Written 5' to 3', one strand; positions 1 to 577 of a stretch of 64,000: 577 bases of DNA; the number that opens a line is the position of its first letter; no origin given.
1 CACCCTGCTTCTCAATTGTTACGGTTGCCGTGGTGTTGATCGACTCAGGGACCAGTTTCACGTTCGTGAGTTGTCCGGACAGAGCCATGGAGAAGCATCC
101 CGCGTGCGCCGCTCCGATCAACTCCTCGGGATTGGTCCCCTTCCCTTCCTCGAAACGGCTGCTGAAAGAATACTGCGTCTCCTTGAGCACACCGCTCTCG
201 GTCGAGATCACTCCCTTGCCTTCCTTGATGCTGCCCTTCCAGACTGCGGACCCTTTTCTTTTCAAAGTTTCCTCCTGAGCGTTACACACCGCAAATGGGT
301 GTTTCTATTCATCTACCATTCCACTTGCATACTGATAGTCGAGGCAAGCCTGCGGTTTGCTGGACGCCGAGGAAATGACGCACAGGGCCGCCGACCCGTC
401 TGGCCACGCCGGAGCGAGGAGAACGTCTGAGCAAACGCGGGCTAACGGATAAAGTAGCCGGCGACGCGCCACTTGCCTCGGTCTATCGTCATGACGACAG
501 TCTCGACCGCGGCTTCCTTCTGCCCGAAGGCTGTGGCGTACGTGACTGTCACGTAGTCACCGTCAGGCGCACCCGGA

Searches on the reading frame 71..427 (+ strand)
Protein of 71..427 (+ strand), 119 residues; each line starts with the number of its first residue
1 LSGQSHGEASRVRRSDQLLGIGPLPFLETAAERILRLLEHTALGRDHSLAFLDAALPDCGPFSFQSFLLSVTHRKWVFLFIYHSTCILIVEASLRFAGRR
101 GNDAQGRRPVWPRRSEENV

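Call 73: search_protein_families(library=padloc, alignment_id=A4, max_evalue=0.000001)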
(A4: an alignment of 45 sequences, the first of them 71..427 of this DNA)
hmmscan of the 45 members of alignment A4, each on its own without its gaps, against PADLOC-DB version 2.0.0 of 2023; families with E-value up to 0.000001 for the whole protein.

A. member 1, window:71-427:+ (119 aa): 0 families

B. families by the number of members that match (of 45 scanned): 1 family
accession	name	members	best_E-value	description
PDLC04134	mad2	1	7.4e-07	mads_2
